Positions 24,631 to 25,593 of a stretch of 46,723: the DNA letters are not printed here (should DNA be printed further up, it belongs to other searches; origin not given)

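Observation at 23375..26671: Sugar-activation plus glycosyltransferase cassette inserted in the middle of the virion structural operon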

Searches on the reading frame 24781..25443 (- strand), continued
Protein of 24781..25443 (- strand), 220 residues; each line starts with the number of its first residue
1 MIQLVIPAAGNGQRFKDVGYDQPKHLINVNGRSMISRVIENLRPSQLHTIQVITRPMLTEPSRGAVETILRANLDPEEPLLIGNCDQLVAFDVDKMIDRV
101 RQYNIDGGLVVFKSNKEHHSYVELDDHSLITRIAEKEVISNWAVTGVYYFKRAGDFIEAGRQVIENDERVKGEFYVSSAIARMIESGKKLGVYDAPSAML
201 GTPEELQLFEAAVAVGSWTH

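Call 20: find_encoding_contigs(protein=P0019, flank=10000, max_places=2)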
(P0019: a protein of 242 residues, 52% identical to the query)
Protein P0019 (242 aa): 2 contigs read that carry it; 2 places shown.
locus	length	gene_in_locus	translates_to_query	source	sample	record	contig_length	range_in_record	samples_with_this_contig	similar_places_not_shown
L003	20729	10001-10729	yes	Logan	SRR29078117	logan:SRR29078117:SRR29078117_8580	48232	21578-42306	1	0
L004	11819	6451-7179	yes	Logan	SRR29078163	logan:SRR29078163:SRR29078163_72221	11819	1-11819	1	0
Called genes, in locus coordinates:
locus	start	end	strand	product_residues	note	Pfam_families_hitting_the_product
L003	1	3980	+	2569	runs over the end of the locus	PF00293:NUDIX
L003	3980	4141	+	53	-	-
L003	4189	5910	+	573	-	PF04586:Peptidase_S78 (weak)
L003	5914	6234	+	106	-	-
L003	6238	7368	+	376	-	PF13524:Glyco_trans_1_2 (faint)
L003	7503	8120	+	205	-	-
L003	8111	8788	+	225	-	-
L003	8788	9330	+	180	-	PF00132:Hexapep (weak), PF25084:LbH_EIF2B (faint), PF25087:GMPPB_C, PF00132:Hexapep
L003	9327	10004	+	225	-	-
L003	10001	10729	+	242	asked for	PF00483:NTP_transferase, PF12804:NTP_transf_3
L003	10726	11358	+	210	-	PF01370:Epimerase (faint), PF13561:adh_short_C2, PF00106:adh_short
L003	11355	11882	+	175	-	-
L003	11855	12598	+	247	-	-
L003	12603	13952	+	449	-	PF00535:Glycos_transf_2, PF13641:Glyco_tranf_2_3, PF12804:NTP_transf_3 (faint), PF13632:Glyco_trans_2_3 (weak)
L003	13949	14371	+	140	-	PF00583:Acetyltransf_1 (weak), PF13527:Acetyltransf_9, PF13508:Acetyltransf_7 (weak)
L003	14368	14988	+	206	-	PF13641:Glyco_tranf_2_3 (faint), PF00535:Glycos_transf_2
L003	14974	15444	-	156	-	PF13392:HNH_3 (weak)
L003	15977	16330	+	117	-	-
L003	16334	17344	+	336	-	-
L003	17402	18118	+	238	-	-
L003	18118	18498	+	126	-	PF03692:CxxCxxCC (weak)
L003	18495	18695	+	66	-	-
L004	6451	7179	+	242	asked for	PF00483:NTP_transferase, PF12804:NTP_transf_3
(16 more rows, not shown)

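Call 55: find_encoding_contigs(protein=P0054, flank=8000, max_places=3)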
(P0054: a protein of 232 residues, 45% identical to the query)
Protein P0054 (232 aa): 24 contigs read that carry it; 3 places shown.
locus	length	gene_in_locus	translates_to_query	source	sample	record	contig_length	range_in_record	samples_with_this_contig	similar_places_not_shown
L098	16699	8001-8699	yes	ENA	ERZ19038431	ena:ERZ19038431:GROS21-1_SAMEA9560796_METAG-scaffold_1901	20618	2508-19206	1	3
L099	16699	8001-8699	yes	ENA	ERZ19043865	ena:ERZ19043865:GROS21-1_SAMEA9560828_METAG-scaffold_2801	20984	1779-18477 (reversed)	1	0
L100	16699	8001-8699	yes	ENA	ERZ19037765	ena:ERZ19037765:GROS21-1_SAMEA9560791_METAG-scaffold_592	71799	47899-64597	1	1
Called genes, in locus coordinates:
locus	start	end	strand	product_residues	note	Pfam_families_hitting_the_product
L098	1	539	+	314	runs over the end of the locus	PF12705:PDDEXK_1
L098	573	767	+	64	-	-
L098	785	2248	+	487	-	PF00534:Glycos_transf_1, PF13692:Glyco_trans_1_4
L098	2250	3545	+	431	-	-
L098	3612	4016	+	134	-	-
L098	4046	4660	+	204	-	PF00535:Glycos_transf_2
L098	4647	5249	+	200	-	PF05050:Methyltransf_21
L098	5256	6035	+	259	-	-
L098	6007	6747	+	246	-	PF13733:Glyco_transf_7N, PF02709:Glyco_transf_7C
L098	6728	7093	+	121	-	PF19662:DUF6165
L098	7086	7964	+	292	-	-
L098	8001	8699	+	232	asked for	PF00483:NTP_transferase, PF12804:NTP_transf_3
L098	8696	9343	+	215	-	PF01370:Epimerase, PF13561:adh_short_C2, PF00106:adh_short, PF01073:3Beta_HSD (weak), PF02719:Polysacc_synt_2, PF08659:KR, PF16363:GDP_Man_Dehyd (weak)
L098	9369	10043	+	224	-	PF08795:DUF1796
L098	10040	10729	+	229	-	PF25072:DUF7796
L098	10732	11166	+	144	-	-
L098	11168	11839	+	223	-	-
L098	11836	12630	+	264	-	PF00535:Glycos_transf_2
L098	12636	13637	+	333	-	PF01073:3Beta_HSD, PF01370:Epimerase, PF02719:Polysacc_synt_2, PF04321:RmlD_sub_bind, PF07993:NAD_binding_4 (faint), PF16363:GDP_Man_Dehyd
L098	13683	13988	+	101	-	-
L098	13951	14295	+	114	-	-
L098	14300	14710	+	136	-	-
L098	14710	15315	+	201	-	-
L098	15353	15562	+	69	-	PF14902:DUF4494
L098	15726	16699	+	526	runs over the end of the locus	-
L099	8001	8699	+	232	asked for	PF00483:NTP_transferase, PF12804:NTP_transf_3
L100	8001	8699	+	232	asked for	PF00483:NTP_transferase, PF12804:NTP_transf_3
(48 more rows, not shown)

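Call 56: find_encoding_contigs(protein=P0079, flank=8000, max_places=2)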
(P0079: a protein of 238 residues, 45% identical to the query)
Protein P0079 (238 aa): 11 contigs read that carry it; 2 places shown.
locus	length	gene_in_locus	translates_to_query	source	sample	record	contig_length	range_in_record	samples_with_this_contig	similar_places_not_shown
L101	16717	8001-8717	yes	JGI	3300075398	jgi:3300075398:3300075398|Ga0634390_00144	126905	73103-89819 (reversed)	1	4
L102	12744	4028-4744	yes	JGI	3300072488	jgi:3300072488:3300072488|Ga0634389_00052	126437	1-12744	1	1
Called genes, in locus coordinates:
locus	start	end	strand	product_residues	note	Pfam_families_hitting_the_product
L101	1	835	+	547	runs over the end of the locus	PF02867:Ribonuc_red_lgC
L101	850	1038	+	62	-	-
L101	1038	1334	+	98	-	PF23831:DUF7201 (weak)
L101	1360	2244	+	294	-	PF19141:DUF5824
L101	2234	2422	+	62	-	-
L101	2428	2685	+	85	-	PF04193:PQ-loop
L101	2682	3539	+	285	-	PF00534:Glycos_transf_1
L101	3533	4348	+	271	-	PF24785:RXYLT1_C (weak)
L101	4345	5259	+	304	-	PF00852:Glyco_transf_10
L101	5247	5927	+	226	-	PF01755:Glyco_transf_25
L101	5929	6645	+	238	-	-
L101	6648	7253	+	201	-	-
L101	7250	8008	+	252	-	PF07507:WavE (faint)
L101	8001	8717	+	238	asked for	PF00483:NTP_transferase (weak)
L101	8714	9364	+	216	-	PF01370:Epimerase, PF08659:KR, PF13561:adh_short_C2, PF16363:GDP_Man_Dehyd (weak), PF00106:adh_short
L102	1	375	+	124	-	?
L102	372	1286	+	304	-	PF00852:Glyco_transf_10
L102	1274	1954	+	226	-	PF01755:Glyco_transf_25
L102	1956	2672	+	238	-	-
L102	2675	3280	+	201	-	-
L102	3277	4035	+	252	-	PF07507:WavE (faint)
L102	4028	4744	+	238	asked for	PF00483:NTP_transferase (weak)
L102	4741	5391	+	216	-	PF01370:Epimerase, PF08659:KR, PF13561:adh_short_C2, PF16363:GDP_Man_Dehyd (weak), PF00106:adh_short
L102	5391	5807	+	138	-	-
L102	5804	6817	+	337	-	PF01073:3Beta_HSD, PF01370:Epimerase, PF04321:RmlD_sub_bind (weak), PF16363:GDP_Man_Dehyd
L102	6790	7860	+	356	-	PF01370:Epimerase, PF04321:RmlD_sub_bind (weak), PF05368:NmrA (faint), PF16363:GDP_Man_Dehyd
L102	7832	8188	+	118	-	-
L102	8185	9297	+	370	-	PF00154:RecA_N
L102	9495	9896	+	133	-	-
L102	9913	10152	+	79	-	-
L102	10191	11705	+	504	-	PF00772:DnaB (weak), PF03796:DnaB_C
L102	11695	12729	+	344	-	PF08275:DNAG_N (faint), PF13155:Toprim_2 (weak)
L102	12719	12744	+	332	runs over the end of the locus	PF12705:PDDEXK_1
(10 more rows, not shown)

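Call 57: get_annotated_region(hit=H34, flank=6000)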
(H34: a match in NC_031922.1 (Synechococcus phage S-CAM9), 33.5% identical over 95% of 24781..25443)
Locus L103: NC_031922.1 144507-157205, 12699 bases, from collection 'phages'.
description: Synechococcus phage S-CAM9 isolate 1109NB16, complete genome.
organism: Synechococcus phage S-CAM9 (NCBI taxid 1883369)
taxonomy: Viruses; Duplodnaviria; Heunggongvirae; Uroviricota; Caudoviricetes; Kyanoviridae; Kanaloavirus; Kanaloavirus scam9
host: Synechococcus sp.; source: -; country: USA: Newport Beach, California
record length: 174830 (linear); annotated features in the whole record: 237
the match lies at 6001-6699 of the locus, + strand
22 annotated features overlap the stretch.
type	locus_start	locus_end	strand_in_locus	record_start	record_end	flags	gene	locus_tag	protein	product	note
tRNA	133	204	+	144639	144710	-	-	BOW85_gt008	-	tRNA-Val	tRNA-Val-TAC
CDS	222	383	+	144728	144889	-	-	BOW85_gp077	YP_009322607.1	hypothetical protein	-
CDS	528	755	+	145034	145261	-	-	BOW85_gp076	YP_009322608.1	hypothetical protein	-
CDS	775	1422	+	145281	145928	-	-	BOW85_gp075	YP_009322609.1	transaldolase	-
CDS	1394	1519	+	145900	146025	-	-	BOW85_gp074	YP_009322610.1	hypothetical protein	-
CDS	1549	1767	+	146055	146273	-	-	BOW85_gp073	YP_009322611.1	hypothetical protein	-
CDS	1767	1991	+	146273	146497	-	-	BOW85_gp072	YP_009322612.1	hypothetical protein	-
CDS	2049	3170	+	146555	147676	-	-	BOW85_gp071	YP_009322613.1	nucleotide-sugar epimerase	-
CDS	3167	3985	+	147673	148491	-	-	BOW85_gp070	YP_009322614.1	glycosyltransferase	-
CDS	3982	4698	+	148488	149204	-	-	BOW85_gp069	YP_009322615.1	glycosyltransferase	-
CDS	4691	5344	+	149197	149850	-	-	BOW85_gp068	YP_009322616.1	hypothetical protein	-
CDS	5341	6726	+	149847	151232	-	-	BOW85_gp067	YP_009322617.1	nucleoside-diphosphate-sugar pyrophosphorylase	involved in lipopolysaccharide biosynthesis; translation initiation factor 2B, gamma/epsilon subunits ...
CDS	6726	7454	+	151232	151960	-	-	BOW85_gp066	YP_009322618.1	hypothetical protein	-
CDS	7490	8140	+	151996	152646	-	-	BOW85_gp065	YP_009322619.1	HAD-superfamily hydrolase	-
CDS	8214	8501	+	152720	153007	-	-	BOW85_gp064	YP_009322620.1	hypothetical protein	-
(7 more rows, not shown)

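Call 80: search_solved_structures(query=A3, max_evalue=0.001, show_alignments=1)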
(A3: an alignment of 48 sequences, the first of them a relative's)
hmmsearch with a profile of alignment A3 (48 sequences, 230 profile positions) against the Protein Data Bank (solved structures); distinct sequences matched with E-value up to 0.001: 63 (the best 60 are shown).
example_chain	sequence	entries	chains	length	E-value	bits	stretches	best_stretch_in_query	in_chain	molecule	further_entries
4evw_A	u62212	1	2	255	3.7e-26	95.2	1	4-223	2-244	Nucleoside-diphosphate-sugar pyrophosphorylase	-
5z09_A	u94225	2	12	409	1.5e-11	47.4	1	5-196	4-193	Dual sugar-1-phosphate nucleotidylyltransferase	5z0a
2ggo_A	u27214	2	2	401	1.3e-10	44.3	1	5-196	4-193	401aa long hypothetical glucose-1-phosphate thymidylyltransferase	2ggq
9dqf_A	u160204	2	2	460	2.6e-10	43.3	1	4-216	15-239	Bifunctional protein GlmU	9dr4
6jq8_A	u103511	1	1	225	4e-10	42.7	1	1-147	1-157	Putative 6-deoxy-D-mannoheptose pathway protein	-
5xhw_A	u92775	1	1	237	4.4e-10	42.6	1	1-147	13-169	Putative 6-deoxy-D-mannoheptose pathway protein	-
5ids_A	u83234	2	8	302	3.2e-08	36.5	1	5-203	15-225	Glucose-1-phosphate thymidylyltransferase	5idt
6mnu_A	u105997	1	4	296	6.1e-08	35.6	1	3-109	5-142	UTP--glucose-1-phosphate uridylyltransferase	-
3hl3_A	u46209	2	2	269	1.4e-07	34.4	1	5-163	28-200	Glucose-1-phosphate thymidylyltransferase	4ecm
8x7s_B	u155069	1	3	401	1.4e-07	34.4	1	2-162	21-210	UTP--glucose-1-phosphate uridylyltransferase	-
7o2n_A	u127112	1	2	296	3.2e-07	33.2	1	4-85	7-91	Probable UTP--glucose-1-phosphate uridylyltransferase YngB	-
7b1r_A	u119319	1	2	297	3.2e-07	33.2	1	4-85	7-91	Probable UTP--glucose-1-phosphate uridylyltransferase YngB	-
4aaw_A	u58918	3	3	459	7.2e-07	32.1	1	5-208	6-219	BIFUNCTIONAL PROTEIN GLMU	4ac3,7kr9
1hm0_A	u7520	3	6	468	7.3e-07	32.1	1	5-208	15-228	N-ACETYLGLUCOSAMINE 1-PHOSPHATE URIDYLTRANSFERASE | UDP-N-ACETYLGLUCOSAMINE-1-PHOSPHATE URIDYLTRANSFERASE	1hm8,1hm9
1g95_A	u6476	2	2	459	1.1e-06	31.5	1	5-208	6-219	N-ACETYLGLUCOSAMINE-1-PHOSPHATE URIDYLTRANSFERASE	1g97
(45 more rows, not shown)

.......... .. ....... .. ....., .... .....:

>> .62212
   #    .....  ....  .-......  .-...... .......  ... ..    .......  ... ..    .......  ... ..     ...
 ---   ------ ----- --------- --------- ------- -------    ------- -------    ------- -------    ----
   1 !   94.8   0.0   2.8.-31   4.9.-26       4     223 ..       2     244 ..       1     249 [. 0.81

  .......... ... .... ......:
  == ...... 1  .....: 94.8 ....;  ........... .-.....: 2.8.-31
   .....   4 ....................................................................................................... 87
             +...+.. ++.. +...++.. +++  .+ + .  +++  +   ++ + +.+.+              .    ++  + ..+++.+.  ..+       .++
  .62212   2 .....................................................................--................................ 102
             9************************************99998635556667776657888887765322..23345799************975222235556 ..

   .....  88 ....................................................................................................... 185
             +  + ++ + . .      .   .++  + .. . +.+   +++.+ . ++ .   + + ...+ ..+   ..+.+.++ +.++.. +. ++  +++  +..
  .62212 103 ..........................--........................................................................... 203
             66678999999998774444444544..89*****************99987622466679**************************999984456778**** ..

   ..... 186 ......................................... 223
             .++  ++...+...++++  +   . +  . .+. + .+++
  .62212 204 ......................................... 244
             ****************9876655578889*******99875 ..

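Call 87: find_related_loci(query=A3, collection=viral_contigs, flank=7000)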
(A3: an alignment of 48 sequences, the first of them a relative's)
Query A3 (220 aa) in viral_contigs; peptide patterns used: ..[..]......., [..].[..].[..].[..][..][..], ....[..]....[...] (x = any residue, [..] = any of these).
600 stretches matched a pattern (row limit reached: there are more); 558 encode a relative of the query (tblastn E <= 1e-3); the best 80 are kept; 80 distinct loci.
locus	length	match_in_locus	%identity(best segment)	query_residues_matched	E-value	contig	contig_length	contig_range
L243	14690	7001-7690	52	1-216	7e-70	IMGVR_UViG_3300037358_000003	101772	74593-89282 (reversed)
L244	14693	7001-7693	36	2-209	1e-41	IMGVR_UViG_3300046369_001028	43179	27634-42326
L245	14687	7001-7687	36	2-207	1e-40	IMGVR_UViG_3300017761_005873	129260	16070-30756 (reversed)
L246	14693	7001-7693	35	2-209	2e-40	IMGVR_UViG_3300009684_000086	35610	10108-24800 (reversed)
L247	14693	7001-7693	35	2-209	3e-40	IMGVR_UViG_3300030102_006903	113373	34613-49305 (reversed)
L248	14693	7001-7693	35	2-209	3e-40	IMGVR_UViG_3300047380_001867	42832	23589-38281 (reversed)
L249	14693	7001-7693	35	2-209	3e-40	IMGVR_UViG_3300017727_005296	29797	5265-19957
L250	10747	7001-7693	35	2-209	4e-40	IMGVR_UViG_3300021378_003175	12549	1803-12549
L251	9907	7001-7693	36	2-209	5e-40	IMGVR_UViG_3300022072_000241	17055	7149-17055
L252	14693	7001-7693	35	2-209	5e-40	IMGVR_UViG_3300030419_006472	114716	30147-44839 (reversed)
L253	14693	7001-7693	35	2-209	5e-40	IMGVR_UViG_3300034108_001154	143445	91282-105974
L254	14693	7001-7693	35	2-209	3e-40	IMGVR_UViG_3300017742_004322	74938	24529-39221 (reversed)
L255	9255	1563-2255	35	2-209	1e-39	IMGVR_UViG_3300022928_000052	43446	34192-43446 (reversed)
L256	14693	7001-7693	35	2-209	1e-39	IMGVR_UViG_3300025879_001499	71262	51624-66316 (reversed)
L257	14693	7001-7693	33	2-209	2e-39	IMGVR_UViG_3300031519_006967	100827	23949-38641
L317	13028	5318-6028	36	1-216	1e-37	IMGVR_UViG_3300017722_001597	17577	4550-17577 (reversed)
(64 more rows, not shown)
